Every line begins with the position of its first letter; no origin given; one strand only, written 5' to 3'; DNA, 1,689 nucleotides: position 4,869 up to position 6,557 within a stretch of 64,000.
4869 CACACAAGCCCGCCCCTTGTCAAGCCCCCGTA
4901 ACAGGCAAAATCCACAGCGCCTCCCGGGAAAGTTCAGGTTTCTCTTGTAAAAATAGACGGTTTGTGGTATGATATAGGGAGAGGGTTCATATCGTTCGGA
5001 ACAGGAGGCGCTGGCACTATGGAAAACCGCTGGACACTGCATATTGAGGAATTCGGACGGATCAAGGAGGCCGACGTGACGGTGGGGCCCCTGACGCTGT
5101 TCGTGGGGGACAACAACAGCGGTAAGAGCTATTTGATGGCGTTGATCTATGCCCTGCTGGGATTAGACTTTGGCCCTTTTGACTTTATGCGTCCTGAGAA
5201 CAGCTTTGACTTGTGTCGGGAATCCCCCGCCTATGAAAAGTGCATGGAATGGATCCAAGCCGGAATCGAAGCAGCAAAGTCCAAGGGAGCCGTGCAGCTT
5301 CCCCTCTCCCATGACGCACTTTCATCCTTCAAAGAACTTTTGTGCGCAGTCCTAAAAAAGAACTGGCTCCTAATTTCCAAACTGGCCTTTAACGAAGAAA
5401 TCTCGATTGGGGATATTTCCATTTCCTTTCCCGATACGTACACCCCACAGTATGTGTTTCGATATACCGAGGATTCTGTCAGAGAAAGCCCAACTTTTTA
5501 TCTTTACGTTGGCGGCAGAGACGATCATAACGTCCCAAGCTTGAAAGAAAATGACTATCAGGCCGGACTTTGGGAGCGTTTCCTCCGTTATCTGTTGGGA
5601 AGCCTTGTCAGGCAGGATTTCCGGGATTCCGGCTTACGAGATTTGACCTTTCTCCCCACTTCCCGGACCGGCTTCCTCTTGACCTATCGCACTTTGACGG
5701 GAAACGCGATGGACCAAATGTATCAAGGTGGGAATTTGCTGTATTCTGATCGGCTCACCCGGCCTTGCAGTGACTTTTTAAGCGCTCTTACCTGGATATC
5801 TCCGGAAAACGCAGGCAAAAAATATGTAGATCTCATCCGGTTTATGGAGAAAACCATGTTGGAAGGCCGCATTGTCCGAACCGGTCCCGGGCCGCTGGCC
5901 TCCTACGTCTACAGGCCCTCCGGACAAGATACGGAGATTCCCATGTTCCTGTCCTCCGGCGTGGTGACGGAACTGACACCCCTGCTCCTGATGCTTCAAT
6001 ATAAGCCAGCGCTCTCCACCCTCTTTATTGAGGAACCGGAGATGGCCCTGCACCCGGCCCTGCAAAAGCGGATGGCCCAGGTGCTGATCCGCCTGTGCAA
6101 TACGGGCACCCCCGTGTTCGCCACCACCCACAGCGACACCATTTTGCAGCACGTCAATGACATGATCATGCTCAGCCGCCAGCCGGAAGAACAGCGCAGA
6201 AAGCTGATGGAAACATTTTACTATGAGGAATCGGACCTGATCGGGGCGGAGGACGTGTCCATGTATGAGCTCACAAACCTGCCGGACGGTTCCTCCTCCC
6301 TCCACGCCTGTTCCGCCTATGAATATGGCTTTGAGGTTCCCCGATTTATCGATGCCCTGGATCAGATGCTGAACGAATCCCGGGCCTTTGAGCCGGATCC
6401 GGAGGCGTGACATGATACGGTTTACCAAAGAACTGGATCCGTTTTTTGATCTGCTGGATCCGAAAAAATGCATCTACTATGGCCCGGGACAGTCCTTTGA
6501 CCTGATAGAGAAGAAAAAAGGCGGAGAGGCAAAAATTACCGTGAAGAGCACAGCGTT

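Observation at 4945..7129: Low-GC two-gene cassette: ABC/OLD-type ATPase plus an unknown coupled partner (candidate unclassified phage-defence system)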

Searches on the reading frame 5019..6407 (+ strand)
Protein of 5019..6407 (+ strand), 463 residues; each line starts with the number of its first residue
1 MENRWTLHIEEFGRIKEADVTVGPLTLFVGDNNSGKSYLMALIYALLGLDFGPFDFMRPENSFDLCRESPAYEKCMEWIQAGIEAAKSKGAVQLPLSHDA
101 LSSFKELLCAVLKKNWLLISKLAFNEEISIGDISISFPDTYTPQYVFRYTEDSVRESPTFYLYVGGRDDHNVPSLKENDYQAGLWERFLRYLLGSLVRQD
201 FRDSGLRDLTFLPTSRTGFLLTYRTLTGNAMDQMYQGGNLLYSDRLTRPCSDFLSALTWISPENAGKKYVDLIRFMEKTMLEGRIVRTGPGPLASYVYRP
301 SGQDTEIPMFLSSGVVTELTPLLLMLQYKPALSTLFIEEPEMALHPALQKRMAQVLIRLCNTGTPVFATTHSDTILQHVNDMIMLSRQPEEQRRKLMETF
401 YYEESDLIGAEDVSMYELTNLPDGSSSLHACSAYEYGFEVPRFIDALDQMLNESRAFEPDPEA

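Call 6: search_protein_families(library=pfam, proteins=[window:5019-6407:+], max_evalue=1)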
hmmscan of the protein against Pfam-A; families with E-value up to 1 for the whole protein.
window:5019-6407:+ (463 aa): 7 families
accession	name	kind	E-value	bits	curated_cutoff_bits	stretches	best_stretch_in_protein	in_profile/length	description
PF13175.12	AAA_15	-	8.8e-20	72.1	32.1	2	333-375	330-373/374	AAA ATPase domain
PF13304.12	AAA_21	-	2.1e-14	54.7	27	2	280-376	220-303/304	AAA domain, putative AbiEii toxin, Type IV TA system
PF13476.12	AAA_23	-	0.0041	18.2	27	1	7-47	2-44/201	AAA domain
PF13555.12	AAA_29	-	0.027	14.6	27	1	16-48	15-48/61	P-loop containing region of AAA domain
PF02463.25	SMC_N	-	0.057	13.3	40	0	7-50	5-51/220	RecF/RecN/SMC N terminal domain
PF11398.14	DUF2813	-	0.19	11.5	21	0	12-57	11-56/372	Protein of unknown function (DUF2813)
PF13514.12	AAA_27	-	0.26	11.3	22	1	6-47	5-50/206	AAA domain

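Call 7: search_protein_families(library=padloc, proteins=[window:5019-6407:+], max_evalue=1)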
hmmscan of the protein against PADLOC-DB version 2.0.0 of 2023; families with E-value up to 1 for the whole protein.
window:5019-6407:+ (463 aa): 118 families (the best 25 are shown)
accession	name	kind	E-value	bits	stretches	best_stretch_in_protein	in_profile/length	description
PDLC04033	PD-T4-4_A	-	3.6e-34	116.7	2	297-452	289-449/460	-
PDLC04032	PD-T4-4_A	-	2.3e-30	104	2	293-420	307-432/474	-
PDLC04664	PDC-M47A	-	1.3e-29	101.5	2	297-416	286-405/461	-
PDLC02979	AriA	-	1.4e-21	75.7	2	332-375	328-372/373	-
PDLC03878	NsnB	-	1.4e-18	65.8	2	317-384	222-289/345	-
PDLC02980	AriA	-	3.4e-18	64.6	2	268-376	220-303/304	-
PDLC04710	PDC-M56A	-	3.6e-17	60.4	2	328-404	237-312/382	-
PDLC02358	Old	-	9.5e-15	52.4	2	334-423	287-377/578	Old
PDLC04178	HEC-01A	-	4.1e-14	50.4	2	320-378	274-333/399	-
PDLC04179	HEC-01A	-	3.5e-12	44.2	2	322-421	350-445/459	-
PDLC04214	HEC-02A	-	4.4e-12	44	2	323-379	229-285/338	-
PDLC04148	HEC-03B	-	6.8e-12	43.1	2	316-383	323-391/458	-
PDLC04146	HEC-02B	-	9.8e-12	42.5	2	334-390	241-294/344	-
PDLC04176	HEC-01A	-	2.1e-11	41.8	2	310-380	255-325/371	-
PDLC04177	HEC-01A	-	8.5e-11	39.5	2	311-381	277-345/393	-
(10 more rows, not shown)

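Call 8: search_protein_families(library=ncbifam, proteins=[window:5019-6407:+], max_evalue=1)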
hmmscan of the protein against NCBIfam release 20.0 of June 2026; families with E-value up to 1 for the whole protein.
window:5019-6407:+ (463 aa): 15 families
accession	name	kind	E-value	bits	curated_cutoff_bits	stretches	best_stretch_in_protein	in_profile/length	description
NF038234.1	retron_eff_Eco8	equivalog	2.7e-05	23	250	1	334-379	275-328/679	retron Eco8 family effector endonuclease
NF047739.1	antiphage_MADS3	equivalog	4.2e-05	22.9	420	1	311-387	317-392/427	methylation-associated defense system AAA family ATPase MAD3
TIGR02673.1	FtsE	equivalog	0.0005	19.8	264.85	1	335-384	159-208/214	cell division ATP-binding protein FtsE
NF040873.1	AztA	equivalog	0.00095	18.8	220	1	18-44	13-39/191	zinc ABC transporter ATP-binding protein AztA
NF002981.0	PRK03695.1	equivalog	0.0022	17.4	281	1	327-385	151-210/253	vitamin B12 ABC transporter ATP-binding protein BtuD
NF041760.1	PtuA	equivalog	0.003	16.5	500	1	336-381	381-425/524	retron Ec78 anti-phage system effector ATPase PtuA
NF010068.0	PRK13548.1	equivalog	0.0036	16.4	261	1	328-372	158-202/261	heme ABC transporter ATP-binding protein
TIGR04521.1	ECF_ATPase_2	equivalog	0.008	15.3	330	1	333-400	164-233/279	energy-coupling factor transporter ATPase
TIGR01166.1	cbiO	subfamily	0.012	15.1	211.8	1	334-372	148-186/190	cobalt ABC transporter, ATP-binding protein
TIGR00611.2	recf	equivalog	0.024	13.8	172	1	7-46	4-44/339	DNA replication/repair protein RecF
NF007027.0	PRK09493.1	equivalog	0.13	11.6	379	0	328-381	153-204/240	glutamine ABC transporter ATP-binding protein GlnQ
TIGR03608.1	L_ocin_972_ABC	subfamily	0.14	11.6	254.85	1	335-385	156-206/206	putative bacteriocin export ABC transporter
NF010159.0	PRK13638.1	equivalog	0.16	11.3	489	0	334-388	157-211/271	energy-coupling factor ABC transporter ATP-binding protein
NF010170.0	PRK13651.1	equivalog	0.22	10.4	432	1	334-385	186-238/308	cobalt transporter ATP-binding subunit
TIGR02324.1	CP_lyasePhnL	equivalog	0.25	10.8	256.3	0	19-67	30-78/224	phosphonate C-P lyase system protein PhnL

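Call 10: search_protein_families(library=phrogs, proteins=[window:5019-6407:+], max_evalue=1)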
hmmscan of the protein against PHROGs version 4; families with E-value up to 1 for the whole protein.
window:5019-6407:+ (463 aa): 13 families
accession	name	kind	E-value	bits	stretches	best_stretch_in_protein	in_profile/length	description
phrog_14430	-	unknown function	3e-19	70.6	2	333-385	339-391/444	-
phrog_13167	-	unknown function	2.6e-17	63.9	2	305-390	310-396/477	-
phrog_4747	-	unknown function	1.6e-13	51.6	2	335-377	337-380/610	-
phrog_3940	-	unknown function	2.9e-11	43.9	1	333-383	255-306/537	-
phrog_8323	-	unknown function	4.9e-10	39.6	2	333-394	323-385/623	-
phrog_21420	-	unknown function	3.5e-07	30.1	1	316-379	510-573/654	-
phrog_9802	-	unknown function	1.2e-06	28.9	2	331-388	284-340/438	-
phrog_7507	-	unknown function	2e-06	28.4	2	334-381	409-455/483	-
phrog_5836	-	unknown function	0.0031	16.5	1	316-378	293-352/1071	-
phrog_8066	-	unknown function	0.0037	17.2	1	311-382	363-435/522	-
phrog_293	-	moron, auxiliary metabolic gene and host takeover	0.0072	15.3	1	335-392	290-349/1058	ABC transporter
phrog_77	-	DNA, RNA and nucleotide metabolism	0.016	14.7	1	7-51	301-349/967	SbcC-like subunit of palindrome specific endonuclease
phrog_1499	-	unknown function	0.04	14.2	1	6-48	7-50/427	-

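Call 20: find_homologous_proteins(query=window:5019-6407:+, max_evalue=0.00001)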
Query window:5019-6407:+ (463 aa): 1029 proteins with E <= 0.00001 among 7715 candidates; the best 120 are listed.
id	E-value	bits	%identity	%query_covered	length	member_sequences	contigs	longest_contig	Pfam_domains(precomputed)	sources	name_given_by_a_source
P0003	0.0e+0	1062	100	100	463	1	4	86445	PF13175.13,PF13304.13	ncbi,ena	-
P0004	9.4e-140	484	53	99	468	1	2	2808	PF13175.13,PF13304.13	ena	-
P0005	5.9e-112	393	44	99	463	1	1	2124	PF13175.13,PF13304.13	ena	-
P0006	2.5e-108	381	45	99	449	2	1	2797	PF13175.13,PF13304.13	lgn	-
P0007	3.9e-108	380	43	99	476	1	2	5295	PF13175.13,PF13304.13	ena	-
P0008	8.9e-106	372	44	100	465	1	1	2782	PF13175.13,PF13304.13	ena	-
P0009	5.9e-105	370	43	99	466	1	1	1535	PF13175.13,PF13304.13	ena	-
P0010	1.7e-104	368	44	99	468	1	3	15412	PF13175.13,PF13304.13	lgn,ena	-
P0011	5.7e-104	367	41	100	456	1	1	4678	PF13175.13,PF13304.13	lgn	-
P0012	5.8e-103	363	42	99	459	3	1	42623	PF13175.13,PF13304.13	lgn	-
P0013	4.8e-102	360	42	99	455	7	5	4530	PF13175.13,PF13304.13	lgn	-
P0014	6.3e-102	360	44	99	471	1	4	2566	PF13175.13,PF13304.13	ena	-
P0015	2.9e-100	354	42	100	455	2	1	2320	PF13175.13,PF13304.13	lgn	-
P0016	5.2e-100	353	41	100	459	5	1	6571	PF11398.15,PF13175.13,PF13304.13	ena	-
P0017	7.8e-100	353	41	100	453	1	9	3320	PF13175.13,PF13304.13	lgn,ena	-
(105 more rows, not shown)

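Call 36: find_related_loci(query=A4, collection=genome_contigs, flank=10000)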
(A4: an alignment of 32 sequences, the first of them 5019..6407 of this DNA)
Query A4 (463 aa) in genome_contigs; peptide patterns used: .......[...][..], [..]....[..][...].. (x = any residue, [..] = any of these).
599 stretches matched a pattern (row limit reached: there are more); 294 encode a relative of the query (tblastn E <= 1e-3); the best 80 are kept; 80 distinct loci.
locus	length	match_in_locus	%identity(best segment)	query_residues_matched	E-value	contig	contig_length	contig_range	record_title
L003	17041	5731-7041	37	3-453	2e-92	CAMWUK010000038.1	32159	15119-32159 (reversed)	MAG TPA_asm: uncultured Clostridiaceae bacterium isolate SRR14411333_bin.4_metawrap_v1.3_MAG genome assembly, contig: NO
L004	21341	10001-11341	37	3-458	1e-90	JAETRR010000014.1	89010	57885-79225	MAG: Lachnoclostridium sp. isolate S30_Bin3 scaffold_432, whole genome shotgun sequence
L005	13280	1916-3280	37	5-458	1e-89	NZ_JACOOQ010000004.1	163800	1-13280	Clostridium lentum strain NSJ-42 M4_ctg004, whole genome shotgun sequence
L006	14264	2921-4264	39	5-463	4e-88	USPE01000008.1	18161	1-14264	uncultured Peptococcaceae bacterium isolate UMGS1945 genome assembly, contig: NODE_1621_length_18161_cov_3.241412, whole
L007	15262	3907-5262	34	3-460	3e-80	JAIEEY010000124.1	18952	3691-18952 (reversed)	MAG: Lachnospiraceae bacterium isolate SC0394_S8_2 SC0394_S8_2_contig_124, whole genome shotgun sequence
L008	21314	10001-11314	35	3-450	1e-77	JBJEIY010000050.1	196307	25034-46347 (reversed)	MAG: Lachnospiraceae bacterium isolate PUUB64_bin.006 NODE_6_length_196307_cov_21.088341, whole genome shotgun sequence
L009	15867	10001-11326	35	1-460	4e-75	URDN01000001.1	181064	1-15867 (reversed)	uncultured Lachnospiraceae bacterium isolate UMGS894 genome assembly, contig: NODE_4_length_181064_cov_5.290698, whole g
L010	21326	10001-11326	34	1-460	5e-74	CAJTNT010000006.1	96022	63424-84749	MAG TPA_asm: uncultured Lachnospiraceae bacterium isolate MGBC104031 genome assembly, contig: MGBC104031.6, whole genome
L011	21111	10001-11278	35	5-450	7e-74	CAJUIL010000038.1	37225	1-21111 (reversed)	MAG TPA_asm: uncultured Eubacterium sp. isolate MGBC139981 genome assembly, contig: MGBC139981.38, whole genome shotgun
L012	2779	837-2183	35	1-458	1e-73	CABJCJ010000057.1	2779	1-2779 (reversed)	Veillonellaceae bacterium SB90 isolate MGYG-HGUT-00182 genome assembly, contig: AF21-1AC.Scaf57, whole genome shotgun se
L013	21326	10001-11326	34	1-460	3e-72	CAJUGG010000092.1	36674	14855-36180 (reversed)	MAG TPA_asm: uncultured Lachnospiraceae bacterium isolate MGBC132302 genome assembly, contig: MGBC132302.92, whole genom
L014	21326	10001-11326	34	1-460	4e-71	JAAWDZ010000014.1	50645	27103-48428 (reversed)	MAG: Eubacterium sp. isolate ABMPRH_322_1 k141_192672, whole genome shotgun sequence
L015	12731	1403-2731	34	1-458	8e-71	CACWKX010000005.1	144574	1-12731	MAG: uncultured Lachnospiraceae bacterium isolate RUG10675 genome assembly, contig: RUG10675_asm_5, whole genome shotgun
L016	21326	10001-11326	33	1-460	2e-70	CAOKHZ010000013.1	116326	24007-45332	MAG TPA_asm: uncultured Faecalicatena sp. isolate SRR17684645_bin.25_metawrap_v1.3_MAG genome assembly, contig: NODE.218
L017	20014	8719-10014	34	5-457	9e-68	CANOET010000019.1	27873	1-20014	MAG TPA_asm: uncultured Eubacterium sp. isolate SRR19759455_bin.86_metawrap_v1.3_MAG genome assembly, contig: NODE.2944_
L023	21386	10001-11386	32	6-460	3e-65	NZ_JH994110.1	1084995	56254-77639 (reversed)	Brachyspira hampsonii 30446 isolate IDAC 161111-01 scaffold00003, whole genome shotgun sequence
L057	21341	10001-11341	37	3-458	1e-87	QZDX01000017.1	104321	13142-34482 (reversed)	Bacterium 1XD21-13 strain 1XD21-13 Scaffold17_1, whole genome shotgun sequence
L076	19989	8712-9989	26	7-454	4e-38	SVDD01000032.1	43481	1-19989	MAG: Lachnospiraceae bacterium isolate SIG271 NODE_409_length_43481_cov_541.388582, whole genome shotgun sequence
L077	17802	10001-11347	28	4-454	5e-38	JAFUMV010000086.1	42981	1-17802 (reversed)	MAG: Lachnospiraceae bacterium isolate RGIG4638 Roe_deer_Rectum-4__c290714, whole genome shotgun sequence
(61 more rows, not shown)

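Call 56: search_protein_families(library=pfam, alignment_id=A6, max_evalue=0.00001)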
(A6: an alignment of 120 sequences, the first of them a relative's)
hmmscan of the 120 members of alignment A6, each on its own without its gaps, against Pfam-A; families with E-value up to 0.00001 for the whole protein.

A. member 1, L004:7832-9163:- (444 aa): 1 family
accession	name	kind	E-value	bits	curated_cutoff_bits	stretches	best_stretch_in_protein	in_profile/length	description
PF02386.22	TrkH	-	5.3e-52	177.3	27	1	12-424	35-489/502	Cation transport protein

B. families by the number of members that match (of 120 scanned): 184 families (the first 25 are shown)
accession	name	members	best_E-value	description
PF12837.12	Fer4_6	6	9.5e-09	4Fe-4S binding domain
PF12797.12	Fer4_2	6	5.8e-07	4Fe-4S binding domain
PF07992.20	Pyr_redox_2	3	5.5e-60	Pyridine nucleotide-disulphide oxidoreductase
PF01855.24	POR_N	3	4.3e-57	Pyruvate flavodoxin/ferredoxin oxidoreductase, thiamine diP-bdg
PF01558.24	POR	3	1.1e-34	Pyruvate ferredoxin/flavodoxin oxidoreductase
PF00005.33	ABC_tran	3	2.1e-33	ABC transporter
PF09820.16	AAA-ATPase_like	3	1.9e-31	Predicted AAA-ATPase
PF01077.27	NIR_SIR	3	3.3e-28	Nitrite and sulphite reductase 4Fe-4S domain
PF00072.30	Response_reg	3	2e-24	Response regulator receiver domain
PF02518.31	HATPase_c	3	1.1e-21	Histidine kinase-, DNA gyrase B-, and HSP90-like ATPase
PF00070.33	Pyr_redox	3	4.6e-21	Pyridine nucleotide-disulphide oxidoreductase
PF17147.9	PFOR_II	3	1.9e-20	Pyruvate:ferredoxin oxidoreductase core domain II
PF01751.28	Toprim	3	1.3e-19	Toprim domain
PF02852.28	Pyr_redox_dim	3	4.4e-17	Pyridine nucleotide-disulphide oxidoreductase, dimerisation domain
PF01381.28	HTH_3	3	1.4e-16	Helix-turn-helix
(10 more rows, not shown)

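Call 57: search_protein_families(library=padloc, alignment_id=A6, max_evalue=1e-10)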
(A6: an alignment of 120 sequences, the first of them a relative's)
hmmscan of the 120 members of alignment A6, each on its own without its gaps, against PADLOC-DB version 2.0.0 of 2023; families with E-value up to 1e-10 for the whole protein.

A. member 1, L004:7832-9163:- (444 aa): 0 families

B. families by the number of members that match (of 120 scanned): 82 families (the first 25 are shown)
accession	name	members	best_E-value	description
PDLC04135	mad3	3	1.2e-30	mads_3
PDLC04140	mad8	3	2.7e-14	mads_8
PDLC03963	SoFic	2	7.1e-120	-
PDLC02865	DpdF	2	1.8e-118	DpdF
PDLC02649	DrmMII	2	1.8e-103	DrmMII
PDLC03232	MTase_II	2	4.9e-102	Type II methyltransferase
PDLC03234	MTase_II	2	1.1e-91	Type II methyltransferase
PDLC02656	DrmMII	2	2.1e-83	DrmMII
PDLC03378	MTase_II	2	1.1e-82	Type II methyltransferase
PDLC03326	MTase_II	2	4e-80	Type II methyltransferase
PDLC00033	DruM2|DruM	2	8.2e-77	DNA cytosine methylase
PDLC02648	DrmMII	2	2.3e-74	DrmMII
PDLC03237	MTase_II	2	3.4e-64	Type II methyltransferase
PDLC03272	MTase_II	2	3.6e-59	Type II methyltransferase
PDLC00026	DruM2|DruM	2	4e-57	DNA cytosine methylase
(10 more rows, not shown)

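Call 61: search_solved_structures(query=window:5019-6407:+, max_evalue=0.01)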
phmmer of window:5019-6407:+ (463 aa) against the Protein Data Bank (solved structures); distinct sequences matched with E-value up to 0.01: 5.
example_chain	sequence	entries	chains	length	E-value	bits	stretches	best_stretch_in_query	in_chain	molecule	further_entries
6p74_A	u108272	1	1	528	1.7e-06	30.3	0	327-406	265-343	Putative ATP-dependent endonuclease of the OLD family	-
7sh1_A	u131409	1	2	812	0.00059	21.9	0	334-382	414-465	Excinuclease ABC subunit UvrA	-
6n9l_A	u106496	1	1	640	0.0023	20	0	336-383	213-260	UvrABC system protein A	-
3pih_A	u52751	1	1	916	0.0062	18.6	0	336-383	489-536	UvrABC system protein A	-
2vf7_A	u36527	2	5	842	0.0072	18.4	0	335-376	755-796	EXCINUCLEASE ABC, SUBUNIT A. | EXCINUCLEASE ABC SUBUNIT A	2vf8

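Call 64: search_dna_similar(query=window:5019-6407:+, collection=phages, mode=protein, max_evalue=0.00001)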
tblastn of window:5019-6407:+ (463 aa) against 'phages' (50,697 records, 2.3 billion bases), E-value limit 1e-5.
Records with a match: 3; places in all: 3; records where one place covers at least 80% of the query: 0.
Best place of each record, by identity: <60% 3.
By first word of the organism name: Vibrio 3.
By host as written in the record: Vibrio cyclitrophicus 2; Vibrio cyclitrophicus 10N.222.45.E8 1.
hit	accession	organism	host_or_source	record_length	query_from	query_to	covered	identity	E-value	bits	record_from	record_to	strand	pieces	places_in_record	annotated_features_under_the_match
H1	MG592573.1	Vibrio phage 1.202.O._10N.222.45.E8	Vibrio cyclitrophicus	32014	335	420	19%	41.9%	4e-12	75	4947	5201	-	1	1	AAA domain protein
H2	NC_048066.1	Vibrio phage 1.202.O._10N.222.45.E8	Vibrio cyclitrophicus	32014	335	420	19%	41.9%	4e-12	75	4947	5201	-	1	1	AAA family ATPase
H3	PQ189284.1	Vibrio phage 10N.222.45.E8_PE001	Vibrio cyclitrophicus 10N.222.45.E8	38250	335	420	19%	41.9%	4e-12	75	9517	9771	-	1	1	hypothetical protein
